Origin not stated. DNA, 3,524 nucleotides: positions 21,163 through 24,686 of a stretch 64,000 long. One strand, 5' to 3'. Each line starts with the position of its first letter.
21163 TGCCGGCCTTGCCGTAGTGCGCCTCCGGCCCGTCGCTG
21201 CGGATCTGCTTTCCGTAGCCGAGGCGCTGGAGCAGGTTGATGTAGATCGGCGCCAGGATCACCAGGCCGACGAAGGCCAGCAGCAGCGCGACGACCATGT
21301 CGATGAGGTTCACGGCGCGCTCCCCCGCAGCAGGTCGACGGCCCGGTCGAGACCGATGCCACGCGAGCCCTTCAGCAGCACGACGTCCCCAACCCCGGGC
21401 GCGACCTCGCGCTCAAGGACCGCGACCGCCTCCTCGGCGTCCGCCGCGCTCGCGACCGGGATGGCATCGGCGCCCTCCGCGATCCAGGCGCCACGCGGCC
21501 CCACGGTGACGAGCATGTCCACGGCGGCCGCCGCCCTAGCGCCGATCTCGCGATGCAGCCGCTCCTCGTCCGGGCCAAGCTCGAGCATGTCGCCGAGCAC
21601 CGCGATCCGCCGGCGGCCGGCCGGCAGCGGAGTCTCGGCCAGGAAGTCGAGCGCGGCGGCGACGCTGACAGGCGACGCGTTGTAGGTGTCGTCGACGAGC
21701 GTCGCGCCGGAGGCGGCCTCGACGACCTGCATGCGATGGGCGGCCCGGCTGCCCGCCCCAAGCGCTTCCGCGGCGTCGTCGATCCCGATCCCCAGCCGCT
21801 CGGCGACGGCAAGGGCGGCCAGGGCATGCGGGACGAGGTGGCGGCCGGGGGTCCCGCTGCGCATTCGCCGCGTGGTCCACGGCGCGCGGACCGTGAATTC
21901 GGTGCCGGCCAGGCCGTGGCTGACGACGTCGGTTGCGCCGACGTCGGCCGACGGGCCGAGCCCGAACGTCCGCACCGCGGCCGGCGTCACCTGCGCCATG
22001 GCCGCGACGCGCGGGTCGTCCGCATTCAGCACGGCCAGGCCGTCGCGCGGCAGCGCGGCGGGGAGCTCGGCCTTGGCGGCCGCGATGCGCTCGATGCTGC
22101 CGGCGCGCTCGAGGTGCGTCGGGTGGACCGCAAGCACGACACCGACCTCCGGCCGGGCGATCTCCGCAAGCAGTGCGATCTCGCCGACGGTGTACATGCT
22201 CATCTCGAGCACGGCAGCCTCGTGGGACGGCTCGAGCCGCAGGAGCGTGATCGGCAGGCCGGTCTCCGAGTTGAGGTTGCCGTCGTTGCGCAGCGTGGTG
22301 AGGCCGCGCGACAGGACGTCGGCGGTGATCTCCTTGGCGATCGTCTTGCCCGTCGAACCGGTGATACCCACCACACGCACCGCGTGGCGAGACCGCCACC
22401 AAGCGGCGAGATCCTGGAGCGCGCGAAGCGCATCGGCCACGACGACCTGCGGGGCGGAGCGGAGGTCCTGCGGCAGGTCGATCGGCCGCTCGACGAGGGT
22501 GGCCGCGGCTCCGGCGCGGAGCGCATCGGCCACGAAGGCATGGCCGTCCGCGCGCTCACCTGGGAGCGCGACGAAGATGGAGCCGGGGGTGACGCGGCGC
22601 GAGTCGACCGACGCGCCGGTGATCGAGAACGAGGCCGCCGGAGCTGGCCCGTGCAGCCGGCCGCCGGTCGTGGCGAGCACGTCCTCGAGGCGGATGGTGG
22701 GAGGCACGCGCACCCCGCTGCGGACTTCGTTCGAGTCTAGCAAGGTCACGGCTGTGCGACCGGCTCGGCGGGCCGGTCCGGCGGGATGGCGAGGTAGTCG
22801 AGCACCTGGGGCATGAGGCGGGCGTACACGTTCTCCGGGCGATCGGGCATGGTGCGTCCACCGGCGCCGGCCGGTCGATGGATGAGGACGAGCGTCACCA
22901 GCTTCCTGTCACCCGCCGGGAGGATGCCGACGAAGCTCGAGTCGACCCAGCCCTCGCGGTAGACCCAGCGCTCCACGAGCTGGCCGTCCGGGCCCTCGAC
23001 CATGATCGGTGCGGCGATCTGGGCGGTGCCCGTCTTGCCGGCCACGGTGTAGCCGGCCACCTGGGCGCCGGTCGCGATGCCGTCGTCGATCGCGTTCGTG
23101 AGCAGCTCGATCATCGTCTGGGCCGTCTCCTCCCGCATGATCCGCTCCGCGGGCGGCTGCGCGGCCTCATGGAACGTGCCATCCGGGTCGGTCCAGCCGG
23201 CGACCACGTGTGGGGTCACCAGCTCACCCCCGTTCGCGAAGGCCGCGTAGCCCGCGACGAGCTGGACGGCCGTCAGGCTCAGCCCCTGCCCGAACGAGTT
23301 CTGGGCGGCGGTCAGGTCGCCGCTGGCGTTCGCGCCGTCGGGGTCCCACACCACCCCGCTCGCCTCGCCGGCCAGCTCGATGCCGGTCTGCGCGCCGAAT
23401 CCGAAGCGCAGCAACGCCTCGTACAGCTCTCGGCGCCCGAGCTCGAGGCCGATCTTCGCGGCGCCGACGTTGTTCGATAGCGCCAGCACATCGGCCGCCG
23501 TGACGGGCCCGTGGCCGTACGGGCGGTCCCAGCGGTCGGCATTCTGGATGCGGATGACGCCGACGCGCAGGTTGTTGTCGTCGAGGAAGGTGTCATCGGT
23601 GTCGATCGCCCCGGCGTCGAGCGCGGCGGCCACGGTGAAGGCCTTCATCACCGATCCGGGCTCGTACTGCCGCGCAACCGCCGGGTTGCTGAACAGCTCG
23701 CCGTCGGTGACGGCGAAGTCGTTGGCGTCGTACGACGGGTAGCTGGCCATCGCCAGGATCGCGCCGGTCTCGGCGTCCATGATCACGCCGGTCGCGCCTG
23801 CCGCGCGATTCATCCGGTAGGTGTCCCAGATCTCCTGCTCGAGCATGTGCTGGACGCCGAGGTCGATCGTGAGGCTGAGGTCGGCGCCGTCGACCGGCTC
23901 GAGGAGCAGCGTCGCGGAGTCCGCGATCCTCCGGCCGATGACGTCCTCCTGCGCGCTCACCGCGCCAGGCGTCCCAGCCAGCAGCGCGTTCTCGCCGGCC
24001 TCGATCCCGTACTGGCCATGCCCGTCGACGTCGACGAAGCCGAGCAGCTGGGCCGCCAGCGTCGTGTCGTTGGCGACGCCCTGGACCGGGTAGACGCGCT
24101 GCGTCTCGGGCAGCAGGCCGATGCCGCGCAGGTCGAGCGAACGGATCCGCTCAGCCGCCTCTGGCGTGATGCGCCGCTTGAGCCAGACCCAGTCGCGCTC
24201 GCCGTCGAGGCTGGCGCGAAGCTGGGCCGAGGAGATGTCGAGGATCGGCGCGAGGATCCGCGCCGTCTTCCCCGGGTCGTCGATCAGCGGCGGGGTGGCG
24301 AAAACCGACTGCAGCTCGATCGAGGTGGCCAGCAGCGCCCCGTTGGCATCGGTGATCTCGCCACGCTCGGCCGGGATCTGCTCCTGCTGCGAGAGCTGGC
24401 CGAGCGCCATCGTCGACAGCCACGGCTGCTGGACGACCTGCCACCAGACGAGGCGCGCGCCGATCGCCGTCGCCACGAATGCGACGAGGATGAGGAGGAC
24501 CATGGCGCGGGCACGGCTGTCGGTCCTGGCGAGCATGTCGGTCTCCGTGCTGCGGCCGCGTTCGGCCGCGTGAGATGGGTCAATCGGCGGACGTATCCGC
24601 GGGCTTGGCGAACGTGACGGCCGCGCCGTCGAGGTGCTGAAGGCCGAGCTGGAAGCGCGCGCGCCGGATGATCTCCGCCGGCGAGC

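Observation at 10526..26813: dcw cluster composition: FtsA + Sbp(DUF1290) present, murE/murC/sepF absent, in a ~70% GC genome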

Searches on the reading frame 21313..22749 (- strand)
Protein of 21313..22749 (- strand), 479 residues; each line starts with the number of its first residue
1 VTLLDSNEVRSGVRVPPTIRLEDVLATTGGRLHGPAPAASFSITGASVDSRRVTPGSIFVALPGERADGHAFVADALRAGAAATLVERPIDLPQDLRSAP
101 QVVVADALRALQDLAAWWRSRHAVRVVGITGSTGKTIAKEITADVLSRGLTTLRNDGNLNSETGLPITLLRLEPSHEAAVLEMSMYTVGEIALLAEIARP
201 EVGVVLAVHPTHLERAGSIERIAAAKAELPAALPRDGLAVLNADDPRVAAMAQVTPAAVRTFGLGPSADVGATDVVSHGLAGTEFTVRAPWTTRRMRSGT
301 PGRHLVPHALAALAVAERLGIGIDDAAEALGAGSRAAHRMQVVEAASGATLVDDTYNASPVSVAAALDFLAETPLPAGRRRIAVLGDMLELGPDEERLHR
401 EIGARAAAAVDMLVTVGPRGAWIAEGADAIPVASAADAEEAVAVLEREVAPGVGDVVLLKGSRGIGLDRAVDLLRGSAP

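Call 8: search_protein_families(library=ncbifam, proteins=[window:21313-22749:-])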
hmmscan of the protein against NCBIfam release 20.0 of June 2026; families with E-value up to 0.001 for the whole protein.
window:21313-22749:- (479 aa): 21 families
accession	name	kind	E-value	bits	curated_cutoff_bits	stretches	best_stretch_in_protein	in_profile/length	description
TIGR01143.1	murF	subfamily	2.3e-118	395.8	288.6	1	48-474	1-418/418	UDP-N-acetylmuramoyl-tripeptide--D-alanyl-D-alanine ligase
NF008896.0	PRK11929.1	equivalog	2.6e-116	389.7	1023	1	24-475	509-957/965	bifunctional UDP-N-acetylmuramoyl-L-alanyl-D-glutamate--2,6-diaminopimelate ligase MurE/UDP-N-acetylmuramoyl-tripeptide--D-alanyl-D-alanine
NF008041.0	PRK10773.1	equivalog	1.6e-84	284.3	551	1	28-475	13-448/453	UDP-N-acetylmuramoyl-tripeptide--D-alanyl-D-alanine ligase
NF010693.0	PRK14093.1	equivalog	2.4e-79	267.2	544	1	25-471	13-461/479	UDP-N-acetylmuramoylalanyl-D-glutamyl-2,6-diaminopimelate--D-alanyl-D-alanine ligase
NF008897.0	PRK11930.1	equivalog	4.2e-54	183.8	804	1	42-476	23-455/822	bifunctional UDP-N-acetylmuramoyl-tripeptide:D-alanyl-D-alanine ligase/alanine racemase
NF001124.0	PRK00139.1-2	equivalog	5.6e-33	114.4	476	2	36-147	21-132/500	UDP-N-acetylmuramoyl-L-alanyl-D-glutamate--2,6-diaminopimelate ligase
NF001126.0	PRK00139.1-4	equivalog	1.5e-31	109.5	373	2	42-146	22-126/486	UDP-N-acetylmuramoyl-L-alanyl-D-glutamate--2,6-diaminopimelate ligase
TIGR01085.1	murE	subfamily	2.4e-27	96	257.3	2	42-146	3-107/472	UDP-N-acetylmuramyl-tripeptide synthetase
TIGR01087.1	murD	equivalog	2.1e-24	86.4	211.95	1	108-372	88-340/441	UDP-N-acetylmuramoyl-L-alanine--D-glutamate ligase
NF001123.0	PRK00139.1-1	equivalog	2.7e-19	69.2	586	1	39-145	16-128/493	UDP-N-acetylmuramoyl-L-alanyl-D-glutamate--2,6-diaminopimelate ligase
TIGR01082.1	murC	equivalog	1.9e-15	56.9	335.1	1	126-370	102-337/449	UDP-N-acetylmuramate--L-alanine ligase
NF010628.0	PRK14022.1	equivalog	4.4e-14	52.1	536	1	41-355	33-348/483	UDP-N-acetylmuramoyl-L-alanyl-D-glutamate--L-lysine ligase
NF053645.1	pMurC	equivalog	2.2e-12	46.5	560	1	125-264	103-245/492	pseudomurein biosynthesis peptide ligase pMurC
NF001129.0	PRK00139.2-3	equivalog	5.9e-11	41.5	762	2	40-146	38-140/517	UDP-N-acetylmuramoyl-L-alanyl-D-glutamate--2,6-diaminopimelate ligase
NF010623.0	PRK14016.1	subfamily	4.2e-10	38.4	877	1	172-386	540-766/871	cyanophycin synthetase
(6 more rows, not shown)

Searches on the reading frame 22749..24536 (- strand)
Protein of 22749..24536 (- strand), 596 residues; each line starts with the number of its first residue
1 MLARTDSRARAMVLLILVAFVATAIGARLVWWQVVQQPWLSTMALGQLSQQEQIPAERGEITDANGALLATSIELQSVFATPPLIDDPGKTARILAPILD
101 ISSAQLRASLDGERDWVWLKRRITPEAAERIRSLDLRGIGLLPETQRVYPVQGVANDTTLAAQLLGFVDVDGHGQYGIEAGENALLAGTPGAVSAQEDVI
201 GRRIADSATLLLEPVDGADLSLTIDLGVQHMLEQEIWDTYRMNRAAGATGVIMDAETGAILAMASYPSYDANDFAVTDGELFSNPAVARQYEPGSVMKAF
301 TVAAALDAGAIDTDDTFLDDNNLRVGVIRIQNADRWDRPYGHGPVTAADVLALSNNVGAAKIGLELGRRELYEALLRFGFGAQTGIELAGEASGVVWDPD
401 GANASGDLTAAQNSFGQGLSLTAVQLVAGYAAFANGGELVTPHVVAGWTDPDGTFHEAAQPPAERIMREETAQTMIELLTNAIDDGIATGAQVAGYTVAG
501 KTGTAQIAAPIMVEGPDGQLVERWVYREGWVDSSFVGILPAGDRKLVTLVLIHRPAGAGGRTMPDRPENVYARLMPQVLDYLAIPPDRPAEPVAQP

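Call 8: search_protein_families(library=ncbifam, proteins=[window:22749-24536:-])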
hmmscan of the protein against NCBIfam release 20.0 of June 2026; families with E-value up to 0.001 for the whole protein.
window:22749-24536:- (596 aa): 24 families
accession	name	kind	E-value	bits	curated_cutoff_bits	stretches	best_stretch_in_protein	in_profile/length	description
TIGR02214.1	spoVD_pbp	equivalog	3.9e-106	355.9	688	1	11-588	2-564/636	stage V sporulation protein D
TIGR03423.1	pbp2_mrdA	equivalog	9.6e-76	255.6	455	1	10-554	2-571/593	penicillin-binding protein 2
NF053573.1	PBP2_PenA_Neis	exception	2.5e-70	237.6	1105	1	7-588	24-570/572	peptidoglycan D,D-transpeptidase PBP2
NF011685.0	PRK15105.1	subfamily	1.5e-62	212.1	737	1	22-587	35-566/588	peptidoglycan glycosyltransferase FtsI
NF038271.1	strep_PBP2X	exception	9.4e-49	166.3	1050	1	130-555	166-593/750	penicillin-binding protein PBP2X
TIGR02074.1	PBP_1a_fam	subfamily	2.4e-32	112.4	508.75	1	216-537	222-493/535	PBP1A family penicillin-binding protein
NF051842.1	PBP4_5_Efaec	equivalog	4e-30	104.8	700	1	53-507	160-615/668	penicillin-binding protein PBP4(5)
NF038278.1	strep_PBP2B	exception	7.9e-25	87.4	975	1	214-506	301-617/678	penicillin-binding protein PBP2B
NF008061.0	PRK10795.1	equivalog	1.1e-20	73.7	962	1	171-508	204-552/634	peptidoglycan DD-transpeptidase MrdA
NF051885.1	tranpepglycosPbpC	equivalog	5.3e-18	65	900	2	220-382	294-444/632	multimodular transpeptidase-transglycosylase PbpC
NF038272.1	strep_PBP1A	exception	4.3e-15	55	1075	1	249-506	328-560/658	penicillin-binding protein PBP1A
TIGR02073.1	PBP_1c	equivalog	3.5e-12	45.8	494.2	1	220-380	244-396/728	penicillin-binding protein 1C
NF038276.1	strep_PBP2A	exception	1.5e-10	40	1100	1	414-506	488-580/716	penicillin-binding protein PBP2A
NF000410.1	MECA1_pure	exception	7.8e-10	37.5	1480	1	215-446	317-549/666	PBP2a family beta-lactam-resistant peptidoglycan transpeptidase MecA1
NF000237.1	MECA_PBP2A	equivalog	4.2e-09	35.2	750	1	215-445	319-550/668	PBP2a family beta-lactam-resistant peptidoglycan transpeptidase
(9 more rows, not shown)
